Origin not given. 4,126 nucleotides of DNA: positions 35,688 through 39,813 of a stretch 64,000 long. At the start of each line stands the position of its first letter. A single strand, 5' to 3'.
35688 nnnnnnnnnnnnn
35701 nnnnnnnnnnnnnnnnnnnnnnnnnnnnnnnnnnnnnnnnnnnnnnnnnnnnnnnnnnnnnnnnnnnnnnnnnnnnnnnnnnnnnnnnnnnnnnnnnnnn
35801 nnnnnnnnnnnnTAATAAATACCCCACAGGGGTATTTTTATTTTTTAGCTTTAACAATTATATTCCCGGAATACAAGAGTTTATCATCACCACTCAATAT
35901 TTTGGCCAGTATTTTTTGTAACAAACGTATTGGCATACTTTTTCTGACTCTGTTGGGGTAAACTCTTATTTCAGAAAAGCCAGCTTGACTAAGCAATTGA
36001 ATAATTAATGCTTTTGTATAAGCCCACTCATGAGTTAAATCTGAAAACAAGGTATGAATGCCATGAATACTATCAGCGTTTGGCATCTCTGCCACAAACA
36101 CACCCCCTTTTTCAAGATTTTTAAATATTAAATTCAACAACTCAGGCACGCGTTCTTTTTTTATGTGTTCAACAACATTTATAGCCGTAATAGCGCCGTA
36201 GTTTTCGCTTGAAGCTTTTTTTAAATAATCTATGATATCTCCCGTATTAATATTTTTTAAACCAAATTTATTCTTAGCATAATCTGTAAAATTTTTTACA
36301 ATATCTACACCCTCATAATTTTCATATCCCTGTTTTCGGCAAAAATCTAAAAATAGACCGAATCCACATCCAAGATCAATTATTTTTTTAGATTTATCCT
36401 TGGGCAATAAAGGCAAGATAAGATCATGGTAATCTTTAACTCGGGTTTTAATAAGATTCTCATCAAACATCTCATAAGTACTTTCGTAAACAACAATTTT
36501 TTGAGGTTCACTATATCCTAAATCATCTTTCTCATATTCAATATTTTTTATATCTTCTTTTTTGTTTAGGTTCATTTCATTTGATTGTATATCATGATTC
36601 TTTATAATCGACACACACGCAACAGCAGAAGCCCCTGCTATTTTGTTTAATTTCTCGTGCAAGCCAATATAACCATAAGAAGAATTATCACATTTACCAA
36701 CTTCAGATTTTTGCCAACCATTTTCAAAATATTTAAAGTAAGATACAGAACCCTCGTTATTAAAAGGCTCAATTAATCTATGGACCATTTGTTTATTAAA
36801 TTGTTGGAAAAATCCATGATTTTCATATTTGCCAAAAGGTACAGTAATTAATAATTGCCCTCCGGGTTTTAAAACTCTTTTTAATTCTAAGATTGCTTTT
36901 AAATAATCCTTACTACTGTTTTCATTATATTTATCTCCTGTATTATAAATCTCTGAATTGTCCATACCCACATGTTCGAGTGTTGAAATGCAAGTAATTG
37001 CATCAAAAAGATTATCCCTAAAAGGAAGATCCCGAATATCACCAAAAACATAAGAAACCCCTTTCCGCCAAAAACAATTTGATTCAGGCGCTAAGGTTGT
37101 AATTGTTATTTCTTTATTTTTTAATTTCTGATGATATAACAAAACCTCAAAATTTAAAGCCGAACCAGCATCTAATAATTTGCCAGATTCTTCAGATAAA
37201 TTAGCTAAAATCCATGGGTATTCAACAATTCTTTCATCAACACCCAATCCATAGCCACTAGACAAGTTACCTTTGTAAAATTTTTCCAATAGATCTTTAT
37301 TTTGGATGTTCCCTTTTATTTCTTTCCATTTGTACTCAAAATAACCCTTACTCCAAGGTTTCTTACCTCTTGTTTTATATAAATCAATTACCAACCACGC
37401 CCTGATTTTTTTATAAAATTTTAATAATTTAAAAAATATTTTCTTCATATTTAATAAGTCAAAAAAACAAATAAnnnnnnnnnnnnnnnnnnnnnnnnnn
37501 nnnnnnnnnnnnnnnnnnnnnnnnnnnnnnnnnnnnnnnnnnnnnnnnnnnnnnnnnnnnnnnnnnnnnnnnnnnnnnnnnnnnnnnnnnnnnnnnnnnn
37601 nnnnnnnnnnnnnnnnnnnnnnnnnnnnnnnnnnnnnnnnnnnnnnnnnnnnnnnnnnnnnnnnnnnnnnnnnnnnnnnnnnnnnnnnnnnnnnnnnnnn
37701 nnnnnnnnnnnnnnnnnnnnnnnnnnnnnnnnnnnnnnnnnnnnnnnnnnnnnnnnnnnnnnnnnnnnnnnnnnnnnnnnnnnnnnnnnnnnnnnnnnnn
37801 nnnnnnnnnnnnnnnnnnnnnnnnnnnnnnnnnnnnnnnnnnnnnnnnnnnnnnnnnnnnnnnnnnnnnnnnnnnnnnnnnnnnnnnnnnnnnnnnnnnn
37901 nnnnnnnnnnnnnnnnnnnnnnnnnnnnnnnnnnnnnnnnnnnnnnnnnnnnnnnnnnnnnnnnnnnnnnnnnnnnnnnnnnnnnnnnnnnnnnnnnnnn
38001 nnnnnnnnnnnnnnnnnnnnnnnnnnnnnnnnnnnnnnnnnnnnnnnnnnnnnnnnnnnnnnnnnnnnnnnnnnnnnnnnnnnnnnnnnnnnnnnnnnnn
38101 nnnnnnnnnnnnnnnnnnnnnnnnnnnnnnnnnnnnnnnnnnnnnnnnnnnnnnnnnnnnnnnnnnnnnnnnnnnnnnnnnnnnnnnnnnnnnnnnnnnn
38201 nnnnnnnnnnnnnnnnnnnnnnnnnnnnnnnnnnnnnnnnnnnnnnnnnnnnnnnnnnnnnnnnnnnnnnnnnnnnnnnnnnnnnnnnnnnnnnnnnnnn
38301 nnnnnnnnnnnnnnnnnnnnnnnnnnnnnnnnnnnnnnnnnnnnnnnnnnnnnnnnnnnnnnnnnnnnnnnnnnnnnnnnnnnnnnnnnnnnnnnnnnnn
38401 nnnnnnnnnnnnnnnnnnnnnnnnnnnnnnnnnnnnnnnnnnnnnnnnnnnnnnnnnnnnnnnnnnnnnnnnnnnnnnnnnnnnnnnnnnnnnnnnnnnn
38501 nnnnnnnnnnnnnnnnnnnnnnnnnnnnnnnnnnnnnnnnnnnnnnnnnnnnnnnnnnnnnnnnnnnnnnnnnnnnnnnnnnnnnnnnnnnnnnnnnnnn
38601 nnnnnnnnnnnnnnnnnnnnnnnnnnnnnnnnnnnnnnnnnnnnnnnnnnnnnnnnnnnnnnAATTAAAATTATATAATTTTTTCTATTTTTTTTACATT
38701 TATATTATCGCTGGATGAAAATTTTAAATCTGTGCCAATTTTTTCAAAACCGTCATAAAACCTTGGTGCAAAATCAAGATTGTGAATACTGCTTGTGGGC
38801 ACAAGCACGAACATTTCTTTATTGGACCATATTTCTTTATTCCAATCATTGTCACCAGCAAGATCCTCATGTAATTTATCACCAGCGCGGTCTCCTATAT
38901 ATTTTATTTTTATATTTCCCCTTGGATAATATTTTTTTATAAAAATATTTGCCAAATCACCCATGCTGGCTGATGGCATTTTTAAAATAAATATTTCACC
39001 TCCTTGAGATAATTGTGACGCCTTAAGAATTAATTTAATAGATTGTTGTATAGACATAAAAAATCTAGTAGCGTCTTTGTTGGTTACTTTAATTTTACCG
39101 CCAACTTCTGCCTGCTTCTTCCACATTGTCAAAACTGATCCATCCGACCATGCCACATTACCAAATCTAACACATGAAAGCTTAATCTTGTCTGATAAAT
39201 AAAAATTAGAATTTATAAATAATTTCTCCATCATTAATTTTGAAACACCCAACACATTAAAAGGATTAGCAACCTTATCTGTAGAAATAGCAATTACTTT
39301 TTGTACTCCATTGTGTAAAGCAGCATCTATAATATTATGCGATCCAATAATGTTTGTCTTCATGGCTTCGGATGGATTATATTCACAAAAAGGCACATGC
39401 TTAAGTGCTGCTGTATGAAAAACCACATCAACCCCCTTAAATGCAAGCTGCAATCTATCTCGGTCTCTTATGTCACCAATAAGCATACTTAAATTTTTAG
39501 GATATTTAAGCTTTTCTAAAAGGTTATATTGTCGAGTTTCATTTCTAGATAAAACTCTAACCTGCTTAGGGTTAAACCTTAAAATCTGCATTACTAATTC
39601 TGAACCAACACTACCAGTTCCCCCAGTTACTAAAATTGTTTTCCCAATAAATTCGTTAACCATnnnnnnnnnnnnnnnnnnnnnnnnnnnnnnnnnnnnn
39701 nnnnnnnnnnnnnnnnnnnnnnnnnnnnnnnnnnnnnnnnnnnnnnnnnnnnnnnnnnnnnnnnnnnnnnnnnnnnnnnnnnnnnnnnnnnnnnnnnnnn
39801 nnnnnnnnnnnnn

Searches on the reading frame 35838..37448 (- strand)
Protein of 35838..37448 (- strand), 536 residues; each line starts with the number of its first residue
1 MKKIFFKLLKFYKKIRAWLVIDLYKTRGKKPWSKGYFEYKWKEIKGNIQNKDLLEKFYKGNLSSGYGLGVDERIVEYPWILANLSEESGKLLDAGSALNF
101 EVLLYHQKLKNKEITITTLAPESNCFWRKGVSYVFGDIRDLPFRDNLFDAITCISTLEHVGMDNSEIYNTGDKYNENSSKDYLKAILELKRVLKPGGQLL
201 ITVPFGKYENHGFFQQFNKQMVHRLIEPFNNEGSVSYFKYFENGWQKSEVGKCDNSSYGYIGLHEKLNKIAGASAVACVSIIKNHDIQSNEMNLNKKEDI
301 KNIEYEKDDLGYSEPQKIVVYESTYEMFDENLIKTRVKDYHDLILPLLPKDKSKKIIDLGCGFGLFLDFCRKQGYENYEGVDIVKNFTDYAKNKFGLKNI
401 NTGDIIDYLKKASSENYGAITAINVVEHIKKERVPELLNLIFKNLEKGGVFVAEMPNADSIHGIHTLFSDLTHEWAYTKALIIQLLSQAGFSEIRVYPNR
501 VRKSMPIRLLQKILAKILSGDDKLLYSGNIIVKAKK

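Call 5: search_protein_families(library=pfam, proteins=[window:35838-37448:-], max_evalue=0.01)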
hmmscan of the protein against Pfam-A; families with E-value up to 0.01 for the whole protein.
window:35838-37448:- (536 aa): 12 families
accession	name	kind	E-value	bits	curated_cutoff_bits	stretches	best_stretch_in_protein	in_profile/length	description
PF13489.12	Methyltransf_23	-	5.1e-23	82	27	1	338-491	7-159/164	Methyltransferase domain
PF08241.18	Methyltransf_11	-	2.8e-21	76.4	21.2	2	128-201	40-95/95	Methyltransferase domain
PF13649.12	Methyltransf_25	-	9.1e-17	62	27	2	356-449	1-97/97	Methyltransferase domain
PF13847.12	Methyltransf_31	-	3.5e-14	53.2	27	2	351-458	2-116/145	Methyltransferase domain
PF08242.18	Methyltransf_12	-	6.9e-12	46.4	30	1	357-451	1-98/98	Methyltransferase domain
PF02353.26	CMAS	-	4.4e-09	36.5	27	1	338-454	48-165/273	Mycolic acid cyclopropane synthetase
PF01728.25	FtsJ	-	2.6e-06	27.9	24.1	1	352-467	21-151/181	FtsJ-like methyltransferase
PF01209.24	Ubie_methyltran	-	3.2e-05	23.9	20.1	1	131-219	100-168/233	ubiE/COQ5 methyltransferase family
PF03291.22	mRNA_G-N7_MeTrfase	-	0.00019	21.1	26.6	0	431-461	158-188/315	mRNA (guanine-N(7))-methyltransferase domain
PF03848.20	TehB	-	0.00048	20.1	20.4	1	352-455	30-136/193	Tellurite resistance protein TehB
PF05175.20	MTS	-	0.00051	20.2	23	1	342-401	21-81/170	Methyltransferase small domain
PF13862.11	BCCIP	-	0.0021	18.3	27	0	402-448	49-94/205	BCCIP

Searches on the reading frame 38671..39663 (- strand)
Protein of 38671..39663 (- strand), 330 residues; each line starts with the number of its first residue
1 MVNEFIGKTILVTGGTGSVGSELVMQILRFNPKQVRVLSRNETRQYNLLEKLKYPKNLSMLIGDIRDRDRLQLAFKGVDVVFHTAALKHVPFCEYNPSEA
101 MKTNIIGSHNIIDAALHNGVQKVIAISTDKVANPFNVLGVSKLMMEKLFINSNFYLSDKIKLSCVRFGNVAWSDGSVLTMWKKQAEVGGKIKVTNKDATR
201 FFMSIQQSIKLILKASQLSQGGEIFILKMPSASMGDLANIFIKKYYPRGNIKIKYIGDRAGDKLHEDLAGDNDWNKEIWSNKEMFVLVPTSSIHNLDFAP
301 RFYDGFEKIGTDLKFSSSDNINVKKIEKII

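Call 6: search_protein_families(library=pfam, proteins=[window:38671-39663:-], max_evalue=0.001)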
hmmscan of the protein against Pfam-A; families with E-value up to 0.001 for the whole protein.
window:38671-39663:- (330 aa): 10 families
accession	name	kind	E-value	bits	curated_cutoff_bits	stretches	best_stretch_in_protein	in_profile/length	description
PF02719.21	Polysacc_synt_2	-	1.1e-92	310.8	20.2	1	10-282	1-287/293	Polysaccharide biosynthesis protein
PF01073.25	3Beta_HSD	-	3.6e-22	79.2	22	1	11-134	1-122/280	3-beta hydroxysteroid dehydrogenase/isomerase family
PF01370.27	Epimerase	-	9.1e-22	78.1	20.9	1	10-134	1-121/240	NAD dependent epimerase/dehydratase family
PF16363.11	GDP_Man_Dehyd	-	1.2e-16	61.6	27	1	11-131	1-132/332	GDP-mannose 4,6 dehydratase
PF13460.12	NAD_binding_10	-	3.5e-13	50.3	27.2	1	14-133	1-103/184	NAD(P)H-binding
PF05368.20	NmrA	-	6.2e-13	49.4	27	1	8-124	3-103/298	NmrA-like family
PF04321.23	RmlD_sub_bind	-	6.9e-12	45.5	27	1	9-131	2-104/287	RmlD substrate binding domain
PF07993.18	NAD_binding_4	-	6.9e-10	38.9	20.1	1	12-142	1-150/258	Male sterility protein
PF00106.31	adh_short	-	0.00016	21.7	26.6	1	8-118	1-122/195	short chain dehydrogenase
PF08659.16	KR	-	0.00074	19.9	22.6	0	9-79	2-76/180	KR domain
